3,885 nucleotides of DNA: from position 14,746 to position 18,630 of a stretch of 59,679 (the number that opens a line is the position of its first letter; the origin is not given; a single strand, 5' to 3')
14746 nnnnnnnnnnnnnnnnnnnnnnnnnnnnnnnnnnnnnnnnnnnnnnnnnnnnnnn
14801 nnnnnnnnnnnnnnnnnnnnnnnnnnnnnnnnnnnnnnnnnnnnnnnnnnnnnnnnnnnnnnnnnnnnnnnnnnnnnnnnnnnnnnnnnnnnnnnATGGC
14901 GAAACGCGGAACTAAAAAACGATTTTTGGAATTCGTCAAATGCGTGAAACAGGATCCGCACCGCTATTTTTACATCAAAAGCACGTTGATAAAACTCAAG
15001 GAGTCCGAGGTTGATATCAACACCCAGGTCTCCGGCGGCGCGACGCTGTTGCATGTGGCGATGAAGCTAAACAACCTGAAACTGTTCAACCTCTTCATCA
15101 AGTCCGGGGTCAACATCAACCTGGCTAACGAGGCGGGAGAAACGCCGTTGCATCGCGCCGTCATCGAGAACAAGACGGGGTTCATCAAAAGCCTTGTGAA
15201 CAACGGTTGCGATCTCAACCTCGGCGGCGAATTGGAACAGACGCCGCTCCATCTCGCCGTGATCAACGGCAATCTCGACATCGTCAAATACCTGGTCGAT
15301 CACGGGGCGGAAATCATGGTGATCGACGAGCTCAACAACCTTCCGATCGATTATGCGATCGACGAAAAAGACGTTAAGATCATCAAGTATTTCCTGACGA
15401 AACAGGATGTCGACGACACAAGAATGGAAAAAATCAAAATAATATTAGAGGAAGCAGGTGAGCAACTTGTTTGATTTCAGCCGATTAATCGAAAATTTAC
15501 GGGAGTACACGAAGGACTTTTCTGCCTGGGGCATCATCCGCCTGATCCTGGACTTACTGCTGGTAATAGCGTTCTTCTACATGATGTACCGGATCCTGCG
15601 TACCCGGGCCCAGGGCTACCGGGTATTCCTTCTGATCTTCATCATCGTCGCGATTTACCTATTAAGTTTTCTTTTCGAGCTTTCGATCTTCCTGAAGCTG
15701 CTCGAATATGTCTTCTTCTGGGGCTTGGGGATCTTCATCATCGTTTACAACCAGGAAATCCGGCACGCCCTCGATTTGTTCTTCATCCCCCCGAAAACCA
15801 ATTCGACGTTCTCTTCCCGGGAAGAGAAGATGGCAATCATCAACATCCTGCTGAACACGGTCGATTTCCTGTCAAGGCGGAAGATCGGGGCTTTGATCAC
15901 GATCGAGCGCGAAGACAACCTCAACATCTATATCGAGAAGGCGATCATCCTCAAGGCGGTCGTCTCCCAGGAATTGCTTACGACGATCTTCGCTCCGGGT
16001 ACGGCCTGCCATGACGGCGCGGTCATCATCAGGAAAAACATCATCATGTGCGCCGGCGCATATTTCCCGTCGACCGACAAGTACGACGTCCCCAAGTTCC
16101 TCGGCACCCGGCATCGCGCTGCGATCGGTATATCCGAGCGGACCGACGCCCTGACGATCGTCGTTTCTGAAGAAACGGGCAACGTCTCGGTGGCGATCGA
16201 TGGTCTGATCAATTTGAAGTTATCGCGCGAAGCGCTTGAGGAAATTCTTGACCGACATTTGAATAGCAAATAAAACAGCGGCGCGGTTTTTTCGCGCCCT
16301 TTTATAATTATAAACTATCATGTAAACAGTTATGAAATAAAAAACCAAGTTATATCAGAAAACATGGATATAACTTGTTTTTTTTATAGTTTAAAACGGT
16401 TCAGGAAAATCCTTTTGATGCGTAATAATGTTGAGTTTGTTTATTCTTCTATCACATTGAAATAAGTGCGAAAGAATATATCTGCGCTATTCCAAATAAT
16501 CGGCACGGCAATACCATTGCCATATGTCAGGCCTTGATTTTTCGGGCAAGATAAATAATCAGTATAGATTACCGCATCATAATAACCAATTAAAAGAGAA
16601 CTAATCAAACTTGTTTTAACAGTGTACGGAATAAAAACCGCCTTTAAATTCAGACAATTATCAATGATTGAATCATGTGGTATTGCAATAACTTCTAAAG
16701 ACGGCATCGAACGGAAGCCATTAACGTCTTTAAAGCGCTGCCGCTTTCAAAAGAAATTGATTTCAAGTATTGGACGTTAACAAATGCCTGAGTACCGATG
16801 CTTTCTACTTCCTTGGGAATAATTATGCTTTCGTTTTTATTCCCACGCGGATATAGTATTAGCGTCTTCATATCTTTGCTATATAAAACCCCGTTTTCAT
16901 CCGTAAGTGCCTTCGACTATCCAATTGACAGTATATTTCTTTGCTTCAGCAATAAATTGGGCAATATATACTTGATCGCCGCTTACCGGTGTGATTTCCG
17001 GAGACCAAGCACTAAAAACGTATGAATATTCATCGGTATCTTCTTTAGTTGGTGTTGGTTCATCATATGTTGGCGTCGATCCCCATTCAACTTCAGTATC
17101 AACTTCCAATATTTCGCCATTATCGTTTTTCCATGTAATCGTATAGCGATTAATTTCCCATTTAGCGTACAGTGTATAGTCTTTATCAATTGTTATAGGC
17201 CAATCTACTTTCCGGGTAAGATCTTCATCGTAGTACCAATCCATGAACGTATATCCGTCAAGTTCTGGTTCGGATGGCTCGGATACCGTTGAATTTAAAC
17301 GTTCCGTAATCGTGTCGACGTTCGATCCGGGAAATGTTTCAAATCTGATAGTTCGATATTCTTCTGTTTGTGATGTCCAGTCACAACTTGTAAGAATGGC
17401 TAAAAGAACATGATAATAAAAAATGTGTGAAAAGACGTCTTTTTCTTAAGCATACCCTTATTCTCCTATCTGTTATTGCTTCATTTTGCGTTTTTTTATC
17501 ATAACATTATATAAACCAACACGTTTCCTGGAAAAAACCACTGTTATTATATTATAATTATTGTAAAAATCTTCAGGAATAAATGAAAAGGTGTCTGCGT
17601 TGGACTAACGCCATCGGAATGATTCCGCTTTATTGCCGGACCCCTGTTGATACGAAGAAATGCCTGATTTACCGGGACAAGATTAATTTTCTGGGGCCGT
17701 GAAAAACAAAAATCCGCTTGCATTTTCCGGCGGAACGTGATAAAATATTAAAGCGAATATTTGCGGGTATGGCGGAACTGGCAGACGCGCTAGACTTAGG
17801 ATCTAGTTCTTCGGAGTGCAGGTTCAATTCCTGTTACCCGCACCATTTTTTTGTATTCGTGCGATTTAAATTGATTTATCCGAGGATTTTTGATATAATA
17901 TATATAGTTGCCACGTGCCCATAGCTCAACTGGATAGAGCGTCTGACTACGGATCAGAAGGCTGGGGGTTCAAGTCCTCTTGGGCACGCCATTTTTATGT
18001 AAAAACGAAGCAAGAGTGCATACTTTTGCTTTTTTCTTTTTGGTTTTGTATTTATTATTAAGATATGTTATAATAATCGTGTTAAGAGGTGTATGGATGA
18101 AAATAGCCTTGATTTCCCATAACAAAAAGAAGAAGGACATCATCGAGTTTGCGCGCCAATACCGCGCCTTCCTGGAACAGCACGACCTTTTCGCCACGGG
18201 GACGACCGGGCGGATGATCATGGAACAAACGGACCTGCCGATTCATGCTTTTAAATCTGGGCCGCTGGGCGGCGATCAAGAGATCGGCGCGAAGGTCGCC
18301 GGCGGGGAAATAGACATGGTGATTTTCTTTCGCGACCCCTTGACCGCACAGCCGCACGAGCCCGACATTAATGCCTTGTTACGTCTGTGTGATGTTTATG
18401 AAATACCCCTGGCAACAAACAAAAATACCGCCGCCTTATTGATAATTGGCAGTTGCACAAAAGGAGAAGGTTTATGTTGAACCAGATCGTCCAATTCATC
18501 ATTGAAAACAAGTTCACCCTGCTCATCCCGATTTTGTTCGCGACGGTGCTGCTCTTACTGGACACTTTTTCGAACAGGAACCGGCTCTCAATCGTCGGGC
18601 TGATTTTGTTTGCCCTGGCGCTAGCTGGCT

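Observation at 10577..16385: Overlapping three-gene operon: giant helicase-like protein, ankyrin-repeat protein, CdaA. This is a non-canonical c-di-AMP synthase context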

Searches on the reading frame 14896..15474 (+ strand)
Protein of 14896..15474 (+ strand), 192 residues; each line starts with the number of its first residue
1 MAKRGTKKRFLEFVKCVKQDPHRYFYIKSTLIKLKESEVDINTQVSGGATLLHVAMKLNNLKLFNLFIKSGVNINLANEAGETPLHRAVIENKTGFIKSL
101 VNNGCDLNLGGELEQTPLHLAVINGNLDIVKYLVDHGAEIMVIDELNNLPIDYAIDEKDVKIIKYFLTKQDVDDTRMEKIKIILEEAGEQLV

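Call 4: search_protein_families(library=pfam, proteins=[window:14896-15474:+], max_evalue=0.01)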
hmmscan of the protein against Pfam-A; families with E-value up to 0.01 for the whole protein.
window:14896-15474:+ (192 aa): 5 families
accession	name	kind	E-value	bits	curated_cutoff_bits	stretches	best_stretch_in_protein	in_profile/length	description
PF12796.13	Ank_2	-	2.3e-24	86.2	27.3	2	94-173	10-87/90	Ankyrin repeats (3 copies)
PF00023.36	Ank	-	8.3e-24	82.8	21.1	3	115-144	3-32/33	Ankyrin repeat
PF13606.12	Ank_3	-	2.8e-22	76.5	22.3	2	115-140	3-28/30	Ankyrin repeat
PF13637.12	Ank_4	-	6.2e-22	77.6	22.7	3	52-96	1-45/50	Ankyrin repeats (many copies)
PF13857.12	Ank_5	-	4.7e-20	71.9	27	3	100-154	1-56/56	Ankyrin repeats (many copies)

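Call 5: search_protein_families(library=ncbifam, proteins=[window:14896-15474:+], max_evalue=0.01)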
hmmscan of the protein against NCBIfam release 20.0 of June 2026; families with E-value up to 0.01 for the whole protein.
window:14896-15474:+ (192 aa): 10 families
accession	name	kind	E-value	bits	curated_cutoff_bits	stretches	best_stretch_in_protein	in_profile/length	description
NF043029.1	T4SS_AnkY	equivalog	1.4e-19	69.9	600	2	98-164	475-541/543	Dot/Icm T4SS effector AnkY/LegA9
NF043019.1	T4SS_AnkC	equivalog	9.1e-14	51.2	450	1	29-148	108-235/459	Dot/Icm T4SS effector AnkC/LegA12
NF043023.1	T4SS_AnkH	equivalog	3.4e-11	42.5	600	2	34-108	51-125/467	Dot/Icm T4SS effector AnkH/LegA3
NF043028.1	T4SS_AnkX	equivalog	1.2e-10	40.2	1400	2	88-169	555-640/938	Dot/Icm T4SS effector AnkN/AnkX/LegA8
TIGR00870.1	trp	subfamily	4.3e-09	35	498.75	1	114-141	131-158/747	transient-receptor-potential calcium channel protein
NF043022.1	T4SS_AnkG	equivalog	1.1e-08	34.3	500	1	35-122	351-444/455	Dot/Icm T4SS effector AnkG/AnkZ/LegA7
NF043021.1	T4SS_AnkF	equivalog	3e-07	29.1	1000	1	51-142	554-647/917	Dot/Icm T4SS effector AnkF/LegA14/Ceg31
NF041931.2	MzaA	equivalog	6.1e-07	28.6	800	1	108-164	29-85/726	MZA anti-phage system associated sigma-70 family RNA polymerase sigma factor MzaA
NF043025.1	T4SS_AnkJ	equivalog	0.001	18.8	300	0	114-140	89-115/247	Dot/Icm T4SS effector AnkJ/LegA11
NF043024.1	T4SS_AnkI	equivalog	0.0076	15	550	0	116-140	243-267/439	Dot/Icm T4SS effector AnkI/LegAS4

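Call 17: search_protein_families(library=padloc, proteins=[window:14896-15474:+], max_evalue=0.01)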
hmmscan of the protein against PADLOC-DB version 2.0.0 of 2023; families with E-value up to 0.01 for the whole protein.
window:14896-15474:+ (192 aa): 2 families
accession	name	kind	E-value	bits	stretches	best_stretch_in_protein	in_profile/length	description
PDLC04783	PDC-M72A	-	1.3e-18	65.5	1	36-184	251-386/392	-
PDLC02908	Ankyrin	-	7.6e-09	32.4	1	49-150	737-839/880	-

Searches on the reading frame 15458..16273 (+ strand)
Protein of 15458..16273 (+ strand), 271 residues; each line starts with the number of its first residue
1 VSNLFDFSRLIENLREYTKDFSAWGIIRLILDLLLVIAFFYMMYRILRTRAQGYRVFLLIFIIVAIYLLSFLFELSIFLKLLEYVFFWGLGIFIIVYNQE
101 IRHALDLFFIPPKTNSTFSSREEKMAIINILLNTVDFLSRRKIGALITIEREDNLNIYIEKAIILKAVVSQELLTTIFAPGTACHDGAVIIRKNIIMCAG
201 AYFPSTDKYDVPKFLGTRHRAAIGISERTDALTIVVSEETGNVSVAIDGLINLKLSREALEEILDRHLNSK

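Call 4: search_protein_families(library=pfam, proteins=[window:15458-16273:+], max_evalue=0.01)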
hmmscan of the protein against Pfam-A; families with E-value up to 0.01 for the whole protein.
window:15458-16273:+ (271 aa): 2 families
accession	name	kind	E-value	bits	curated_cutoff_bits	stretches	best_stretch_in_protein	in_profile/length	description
PF02457.21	DAC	-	2.6e-38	130.7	27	1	135-249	4-117/119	DisA bacterial checkpoint controller nucleotide-binding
PF19293.4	CdaA_N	-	0.0053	17.3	23.8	0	27-101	7-81/81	CdaA N-terminal transmembrane domain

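Call 5: search_protein_families(library=ncbifam, proteins=[window:15458-16273:+], max_evalue=0.01)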
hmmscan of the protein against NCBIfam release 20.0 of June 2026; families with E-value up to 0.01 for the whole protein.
window:15458-16273:+ (271 aa): 5 families
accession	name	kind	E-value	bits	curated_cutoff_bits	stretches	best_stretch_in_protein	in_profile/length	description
TIGR00159.1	TIGR00159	equivalog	3.8e-61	206.6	188.8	1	26-269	10-251/254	diadenylate cyclase CdaA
NF038328.1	c-di-AMP_CdaS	exception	3.8e-42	144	225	1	131-250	67-186/191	sporulation-specific diadenylate cyclase CdaS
NF038327.1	c-di-AMP_CdaM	exception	7.4e-36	123.5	225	1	93-266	18-188/196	diadenylate cyclase CdaM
NF041371.1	Diadnylcyc_Halo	equivalog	6.7e-09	35.5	430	1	186-256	194-266/270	diadenylate cyclase DacZ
NF010009.0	PRK13482.1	equivalog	2.9e-05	23.4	201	1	135-248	26-135/357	DNA integrity scanning diadenylate cyclase DisA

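Call 17: search_protein_families(library=padloc, proteins=[window:15458-16273:+], max_evalue=0.01)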
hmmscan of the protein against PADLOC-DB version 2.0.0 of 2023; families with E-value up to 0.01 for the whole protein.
window:15458-16273:+ (271 aa): 0 families

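Call 67: find_homologous_proteins(query=window:15458-16273:+, max_evalue=1e-20)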
Query window:15458-16273:+ (271 aa): 7949 proteins with E <= 1e-20 among 8000 candidates; the best 120 are listed.
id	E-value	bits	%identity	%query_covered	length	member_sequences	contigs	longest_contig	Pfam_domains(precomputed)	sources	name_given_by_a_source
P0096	4.1e-168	575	100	100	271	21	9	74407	PF02457.22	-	-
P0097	1.3e-151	521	88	99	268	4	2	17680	PF02457.22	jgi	-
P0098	5.2e-142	490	82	99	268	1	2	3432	PF02457.22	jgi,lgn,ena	-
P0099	3.6e-132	457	77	99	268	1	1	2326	PF02457.22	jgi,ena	-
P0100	1.9e-128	445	75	99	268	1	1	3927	PF02457.22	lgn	-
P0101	2.4e-119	415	83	87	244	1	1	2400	PF02457.22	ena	-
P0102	5.9e-116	404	68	98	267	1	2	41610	PF02457.22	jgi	-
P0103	9.8e-114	397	66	99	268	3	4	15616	PF02457.22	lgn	-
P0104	2.2e-110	386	64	99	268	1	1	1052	PF02457.22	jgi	jgi:diadenylate cyclase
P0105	1.7e-109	383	65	98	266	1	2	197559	PF02457.22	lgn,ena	-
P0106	1.6e-108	380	63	99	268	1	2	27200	PF02457.22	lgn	-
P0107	8.7e-107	374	63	99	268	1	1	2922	PF02457.22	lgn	-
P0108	2.4e-106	373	63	99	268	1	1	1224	PF02457.22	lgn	-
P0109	2.7e-106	373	63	99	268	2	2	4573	PF02457.22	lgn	-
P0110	4.9e-106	372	62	99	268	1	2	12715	PF02457.22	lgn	-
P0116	1.3e-103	364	63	99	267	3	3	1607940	PF02457.22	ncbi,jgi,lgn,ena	jgi:diadenylate cyclase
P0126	1.2e-101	357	64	97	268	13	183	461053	PF02457.22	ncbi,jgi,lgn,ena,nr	ncbi:MAG: diadenylate cyclase CdaA [Bacilli bacterium]|jgi:diadenylate cyclase|nr:TIGR00159 family p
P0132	9.5e-99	348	59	98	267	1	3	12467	PF02457.22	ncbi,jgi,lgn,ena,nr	ncbi:MAG: TIGR00159 family protein [Acholeplasmataceae bacterium]|nr:TIGR00159 family protein [Achol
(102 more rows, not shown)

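Call 68: find_encoding_contigs(protein=P0116, flank=10000, max_places=2)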
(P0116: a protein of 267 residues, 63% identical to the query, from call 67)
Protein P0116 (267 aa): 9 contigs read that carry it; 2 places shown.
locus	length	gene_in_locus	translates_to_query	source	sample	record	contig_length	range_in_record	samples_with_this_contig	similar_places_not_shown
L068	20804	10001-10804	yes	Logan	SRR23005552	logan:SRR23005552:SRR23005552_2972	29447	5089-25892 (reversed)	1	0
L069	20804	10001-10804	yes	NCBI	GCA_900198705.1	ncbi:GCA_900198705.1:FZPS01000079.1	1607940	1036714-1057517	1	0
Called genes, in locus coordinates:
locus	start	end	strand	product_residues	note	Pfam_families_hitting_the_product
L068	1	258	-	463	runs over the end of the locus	PF01554:MatE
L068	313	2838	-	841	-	PF02867:Ribonuc_red_lgC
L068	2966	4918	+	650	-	PF02861:Clp_N (faint), PF05621:TniB (faint), PF13191:AAA_16 (weak), PF13173:AAA_14 (faint), PF00004:AAA, PF17871:AAA_lid_9, PF07724:AAA_2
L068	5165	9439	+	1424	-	PF00270:DEAD (faint), PF25199:nSTAND_NTPase5 (faint)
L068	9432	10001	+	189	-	PF12796:Ank_2, PF13857:Ank_5 (weak), PF13637:Ank_4, PF13857:Ank_5, PF12796:Ank_2, PF00023:Ank, PF13606:Ank_3 (weak), PF13637:Ank_4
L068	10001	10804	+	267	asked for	PF02457:DAC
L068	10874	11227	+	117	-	PF02142:MGS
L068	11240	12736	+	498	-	-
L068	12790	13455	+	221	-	PF01128:IspD, PF12804:NTP_transf_3 (weak)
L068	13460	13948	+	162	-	PF02542:YgbB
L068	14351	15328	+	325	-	PF04392:ABC_sub_bind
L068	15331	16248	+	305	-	PF02653:BPD_transp_2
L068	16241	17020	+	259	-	PF00005:ABC_tran, PF02463:SMC_N, PF13304:AAA_21 (faint)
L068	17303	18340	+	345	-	PF00389:2-Hacid_dh, PF02826:2-Hacid_dh_C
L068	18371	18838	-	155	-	PF00571:CBS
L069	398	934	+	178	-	-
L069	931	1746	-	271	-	-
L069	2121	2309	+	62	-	PF03948:Ribosomal_L9_C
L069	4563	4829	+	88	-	-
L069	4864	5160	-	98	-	PF05670:NFACT-R_1, PF18297:NFACT-R_2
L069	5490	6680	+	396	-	PF00871:Acetate_kinase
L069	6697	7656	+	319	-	PF01368:DHH, PF02272:DHHA1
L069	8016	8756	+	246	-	PF21926:FeeM (weak), PF13444:Acetyltransf_5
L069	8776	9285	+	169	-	PF04542:Sigma70_r2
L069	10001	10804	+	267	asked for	PF02457:DAC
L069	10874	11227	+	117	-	PF02142:MGS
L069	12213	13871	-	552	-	-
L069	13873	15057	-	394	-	-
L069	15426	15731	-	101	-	-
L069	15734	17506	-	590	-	PF05496:RuvB_N (weak), PF06068:TIP49 (faint), PF13177:DNA_pol3_delta2, PF13604:AAA_30 (faint), PF00004:AAA, PF07728:AAA_5 (faint), PF22608:DNAX_ATPase_lid, PF12169:DNA_pol3_gamma3, +1 more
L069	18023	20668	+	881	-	PF01555:N6_N4_Mtase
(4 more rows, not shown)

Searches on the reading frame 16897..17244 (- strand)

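Call 25: search_protein_families(library=pfam, proteins=[window:16897-17244:-], max_evalue=0.001)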
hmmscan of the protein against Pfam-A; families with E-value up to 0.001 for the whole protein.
window:16897-17244:- (115 aa): 1 family
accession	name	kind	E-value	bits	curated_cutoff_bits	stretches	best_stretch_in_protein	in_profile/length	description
PF09479.16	Flg_new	-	0.00015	22.2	27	0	2-28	37-65/65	Listeria-Bacteroides repeat domain (List_Bact_rpt)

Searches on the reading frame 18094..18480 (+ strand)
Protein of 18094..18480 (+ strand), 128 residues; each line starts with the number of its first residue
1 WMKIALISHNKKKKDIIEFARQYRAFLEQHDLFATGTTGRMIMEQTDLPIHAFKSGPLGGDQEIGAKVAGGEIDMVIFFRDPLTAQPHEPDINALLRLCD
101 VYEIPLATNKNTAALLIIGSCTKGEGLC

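Call 25: search_protein_families(library=pfam, proteins=[window:18094-18480:+], max_evalue=0.001)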
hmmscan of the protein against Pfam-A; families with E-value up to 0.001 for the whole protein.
window:18094-18480:+ (128 aa): 1 family
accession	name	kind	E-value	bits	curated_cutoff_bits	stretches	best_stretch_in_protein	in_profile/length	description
PF02142.27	MGS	-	1.1e-17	64.4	24.1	1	16-108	2-94/94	MGS-like domain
